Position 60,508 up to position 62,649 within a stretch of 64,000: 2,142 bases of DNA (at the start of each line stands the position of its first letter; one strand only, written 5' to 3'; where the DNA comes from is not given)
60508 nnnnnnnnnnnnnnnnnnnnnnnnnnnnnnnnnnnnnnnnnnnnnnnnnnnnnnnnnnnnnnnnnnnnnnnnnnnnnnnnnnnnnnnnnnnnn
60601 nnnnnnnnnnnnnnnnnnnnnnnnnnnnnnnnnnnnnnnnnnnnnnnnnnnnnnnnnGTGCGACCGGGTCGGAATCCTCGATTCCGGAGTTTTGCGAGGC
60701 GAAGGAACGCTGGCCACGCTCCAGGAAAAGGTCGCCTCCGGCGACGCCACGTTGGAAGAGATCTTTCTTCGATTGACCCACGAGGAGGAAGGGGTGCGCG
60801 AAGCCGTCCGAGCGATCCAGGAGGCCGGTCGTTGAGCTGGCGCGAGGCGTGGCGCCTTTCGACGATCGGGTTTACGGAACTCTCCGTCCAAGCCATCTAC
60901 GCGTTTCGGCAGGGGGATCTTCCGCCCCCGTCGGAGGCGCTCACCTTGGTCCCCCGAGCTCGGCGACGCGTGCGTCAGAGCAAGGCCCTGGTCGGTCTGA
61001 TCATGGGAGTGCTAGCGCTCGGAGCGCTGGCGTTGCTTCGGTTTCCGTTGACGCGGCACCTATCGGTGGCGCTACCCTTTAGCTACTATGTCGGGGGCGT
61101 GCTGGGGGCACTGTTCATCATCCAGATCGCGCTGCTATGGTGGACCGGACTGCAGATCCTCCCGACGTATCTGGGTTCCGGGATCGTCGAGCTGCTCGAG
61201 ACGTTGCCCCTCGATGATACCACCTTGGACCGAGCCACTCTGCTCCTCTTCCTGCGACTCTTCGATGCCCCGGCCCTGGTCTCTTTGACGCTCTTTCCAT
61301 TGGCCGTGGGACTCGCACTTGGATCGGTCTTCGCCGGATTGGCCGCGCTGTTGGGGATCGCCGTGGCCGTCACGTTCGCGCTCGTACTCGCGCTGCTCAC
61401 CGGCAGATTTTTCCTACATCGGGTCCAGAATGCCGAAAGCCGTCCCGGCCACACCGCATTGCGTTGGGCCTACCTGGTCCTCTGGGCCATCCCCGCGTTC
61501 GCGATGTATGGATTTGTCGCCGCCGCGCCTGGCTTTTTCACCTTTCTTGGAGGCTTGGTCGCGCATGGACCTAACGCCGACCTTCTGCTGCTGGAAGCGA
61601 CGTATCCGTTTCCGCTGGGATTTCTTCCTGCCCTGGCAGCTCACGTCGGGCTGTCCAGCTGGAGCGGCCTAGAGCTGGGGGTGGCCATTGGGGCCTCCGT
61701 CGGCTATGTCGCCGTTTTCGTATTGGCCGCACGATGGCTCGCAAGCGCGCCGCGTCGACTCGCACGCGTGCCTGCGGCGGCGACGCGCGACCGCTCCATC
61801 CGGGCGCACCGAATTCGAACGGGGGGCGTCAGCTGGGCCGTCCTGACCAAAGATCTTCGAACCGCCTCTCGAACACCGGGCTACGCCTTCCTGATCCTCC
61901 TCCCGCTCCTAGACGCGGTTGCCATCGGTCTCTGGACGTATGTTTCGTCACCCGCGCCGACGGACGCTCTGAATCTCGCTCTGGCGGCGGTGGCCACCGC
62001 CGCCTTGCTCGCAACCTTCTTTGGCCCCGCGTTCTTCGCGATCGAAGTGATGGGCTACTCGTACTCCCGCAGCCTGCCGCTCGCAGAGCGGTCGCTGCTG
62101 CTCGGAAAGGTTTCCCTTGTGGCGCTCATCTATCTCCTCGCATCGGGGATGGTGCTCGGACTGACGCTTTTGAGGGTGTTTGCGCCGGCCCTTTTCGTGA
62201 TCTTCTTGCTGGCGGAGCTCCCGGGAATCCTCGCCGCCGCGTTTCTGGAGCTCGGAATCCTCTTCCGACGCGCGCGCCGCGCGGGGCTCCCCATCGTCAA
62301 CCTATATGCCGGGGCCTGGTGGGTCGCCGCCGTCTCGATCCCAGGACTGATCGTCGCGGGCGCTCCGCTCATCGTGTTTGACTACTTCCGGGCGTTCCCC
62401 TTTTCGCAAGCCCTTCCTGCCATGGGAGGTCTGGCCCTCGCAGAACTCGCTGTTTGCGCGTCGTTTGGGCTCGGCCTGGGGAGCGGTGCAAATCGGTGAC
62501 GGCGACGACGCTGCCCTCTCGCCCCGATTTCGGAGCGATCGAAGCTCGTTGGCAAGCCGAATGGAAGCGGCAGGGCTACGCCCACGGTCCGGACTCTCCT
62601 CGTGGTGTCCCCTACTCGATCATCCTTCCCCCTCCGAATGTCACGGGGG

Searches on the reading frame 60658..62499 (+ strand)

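Call 12: search_protein_families(library=pfam, proteins=[window:60658-62499:+], max_evalue=0.00001)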
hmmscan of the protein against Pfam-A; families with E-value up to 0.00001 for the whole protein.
window:60658-62499:+ (613 aa): 1 family
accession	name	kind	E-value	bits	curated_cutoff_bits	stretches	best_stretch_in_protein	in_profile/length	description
PF09847.15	12TM_1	-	5.2e-18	65.8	33.2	1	157-594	42-445/448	Membrane protein of 12 TMs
